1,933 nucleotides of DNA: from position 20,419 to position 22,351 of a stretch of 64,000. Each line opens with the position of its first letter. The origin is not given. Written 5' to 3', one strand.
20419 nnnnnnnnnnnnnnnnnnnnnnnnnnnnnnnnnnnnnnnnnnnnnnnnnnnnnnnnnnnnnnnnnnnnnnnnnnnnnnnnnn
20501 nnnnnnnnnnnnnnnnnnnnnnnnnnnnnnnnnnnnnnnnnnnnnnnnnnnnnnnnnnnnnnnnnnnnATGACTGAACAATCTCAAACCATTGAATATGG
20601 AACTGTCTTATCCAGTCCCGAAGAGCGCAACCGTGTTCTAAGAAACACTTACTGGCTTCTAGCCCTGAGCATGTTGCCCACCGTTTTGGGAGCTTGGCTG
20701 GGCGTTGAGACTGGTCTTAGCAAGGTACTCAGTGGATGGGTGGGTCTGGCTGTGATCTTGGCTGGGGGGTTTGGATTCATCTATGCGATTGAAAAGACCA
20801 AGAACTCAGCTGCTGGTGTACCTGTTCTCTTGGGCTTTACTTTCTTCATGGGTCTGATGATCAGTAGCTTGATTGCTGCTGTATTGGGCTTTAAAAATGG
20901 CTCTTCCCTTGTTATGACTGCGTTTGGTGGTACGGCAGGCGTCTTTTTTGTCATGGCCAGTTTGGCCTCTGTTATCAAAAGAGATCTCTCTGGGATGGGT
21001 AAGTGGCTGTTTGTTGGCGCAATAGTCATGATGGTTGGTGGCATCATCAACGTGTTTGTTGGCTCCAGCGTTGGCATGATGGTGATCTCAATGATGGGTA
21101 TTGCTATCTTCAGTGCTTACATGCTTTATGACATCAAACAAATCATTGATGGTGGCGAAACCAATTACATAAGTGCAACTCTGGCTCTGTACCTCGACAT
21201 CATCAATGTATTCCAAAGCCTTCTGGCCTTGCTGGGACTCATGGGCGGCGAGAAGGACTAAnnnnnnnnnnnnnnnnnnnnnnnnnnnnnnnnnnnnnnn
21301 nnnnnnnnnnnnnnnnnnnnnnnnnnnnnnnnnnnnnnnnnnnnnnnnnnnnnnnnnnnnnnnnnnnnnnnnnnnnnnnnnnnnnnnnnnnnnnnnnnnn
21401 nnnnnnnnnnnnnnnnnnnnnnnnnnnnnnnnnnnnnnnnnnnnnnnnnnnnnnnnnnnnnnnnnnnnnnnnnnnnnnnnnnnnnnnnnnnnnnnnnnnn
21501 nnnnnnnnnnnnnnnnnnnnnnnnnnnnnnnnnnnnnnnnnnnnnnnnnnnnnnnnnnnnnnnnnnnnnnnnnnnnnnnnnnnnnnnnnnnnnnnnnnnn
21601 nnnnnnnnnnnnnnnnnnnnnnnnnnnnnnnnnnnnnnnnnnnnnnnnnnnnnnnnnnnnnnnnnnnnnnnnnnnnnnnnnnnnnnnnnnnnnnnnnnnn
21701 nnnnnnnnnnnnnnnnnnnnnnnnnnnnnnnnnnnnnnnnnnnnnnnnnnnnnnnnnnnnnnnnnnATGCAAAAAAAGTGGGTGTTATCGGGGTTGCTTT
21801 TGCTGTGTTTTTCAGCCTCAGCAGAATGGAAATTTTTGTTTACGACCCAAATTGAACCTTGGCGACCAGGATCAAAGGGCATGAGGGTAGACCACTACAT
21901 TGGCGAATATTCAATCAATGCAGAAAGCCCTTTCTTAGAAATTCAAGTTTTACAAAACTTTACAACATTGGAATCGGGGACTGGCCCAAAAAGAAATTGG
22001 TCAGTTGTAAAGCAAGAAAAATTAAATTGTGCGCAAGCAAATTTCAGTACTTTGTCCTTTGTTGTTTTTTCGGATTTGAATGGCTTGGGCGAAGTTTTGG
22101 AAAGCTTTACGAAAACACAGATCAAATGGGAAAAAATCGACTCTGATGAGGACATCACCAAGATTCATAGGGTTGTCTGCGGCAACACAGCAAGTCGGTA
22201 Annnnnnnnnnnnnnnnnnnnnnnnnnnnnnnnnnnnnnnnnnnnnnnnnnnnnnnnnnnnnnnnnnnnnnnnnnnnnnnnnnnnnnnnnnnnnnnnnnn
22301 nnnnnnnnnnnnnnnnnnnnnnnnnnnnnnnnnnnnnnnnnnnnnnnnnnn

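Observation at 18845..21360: Stacked mini-modules (BLUF; membrane protein + yccA) between successive arm copies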

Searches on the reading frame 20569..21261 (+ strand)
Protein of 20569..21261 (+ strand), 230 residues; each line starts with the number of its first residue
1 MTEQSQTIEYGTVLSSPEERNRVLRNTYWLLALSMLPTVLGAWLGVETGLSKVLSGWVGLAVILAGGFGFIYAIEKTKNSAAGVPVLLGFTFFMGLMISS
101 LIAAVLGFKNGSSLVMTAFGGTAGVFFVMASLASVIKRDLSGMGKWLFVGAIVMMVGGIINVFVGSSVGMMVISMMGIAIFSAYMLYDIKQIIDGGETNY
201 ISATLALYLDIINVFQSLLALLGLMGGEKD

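Call 16: search_protein_families(library=pfam, proteins=[window:20569-21261:+])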
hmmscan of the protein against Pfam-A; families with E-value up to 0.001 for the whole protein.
window:20569-21261:+ (230 aa): 1 family
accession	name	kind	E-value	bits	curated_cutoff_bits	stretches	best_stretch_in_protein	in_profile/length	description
PF01027.25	Bax1-I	-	1.2e-46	159.6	34.1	1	21-222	1-207/207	Inhibitor of apoptosis-promoting Bax1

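Call 46: search_protein_families(library=ncbifam, proteins=[window:20569-21261:+], max_evalue=0.01)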
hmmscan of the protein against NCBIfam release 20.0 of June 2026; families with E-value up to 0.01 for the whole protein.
window:20569-21261:+ (230 aa): 2 families
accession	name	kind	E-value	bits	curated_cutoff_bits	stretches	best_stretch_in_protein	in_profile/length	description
NF007765.0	PRK10447.1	equivalog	9.9e-31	107.2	353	1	20-225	17-216/219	FtsH protease modulator YccA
NF045951.1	MAG0110_fam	subfamily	1.6e-06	27.6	98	1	61-201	61-200/237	MAG0110 family membrane protein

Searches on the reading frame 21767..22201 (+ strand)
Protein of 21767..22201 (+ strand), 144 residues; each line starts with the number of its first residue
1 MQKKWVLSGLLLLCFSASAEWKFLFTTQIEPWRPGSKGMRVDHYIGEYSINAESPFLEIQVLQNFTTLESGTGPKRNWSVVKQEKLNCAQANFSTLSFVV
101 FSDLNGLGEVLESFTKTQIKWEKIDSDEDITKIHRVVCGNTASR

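Call 16: search_protein_families(library=pfam, proteins=[window:21767-22201:+])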
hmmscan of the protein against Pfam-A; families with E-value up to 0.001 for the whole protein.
window:21767-22201:+ (144 aa): 1 family
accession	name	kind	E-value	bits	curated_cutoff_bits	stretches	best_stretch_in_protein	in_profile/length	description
PF16747.10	Adhesin_E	-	6.4e-13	49.4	23.7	1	35-139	4-109/109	Surface-adhesin protein E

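Call 46: search_protein_families(library=ncbifam, proteins=[window:21767-22201:+], max_evalue=0.01)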
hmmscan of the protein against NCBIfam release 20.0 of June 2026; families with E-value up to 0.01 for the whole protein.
window:21767-22201:+ (144 aa): 0 families
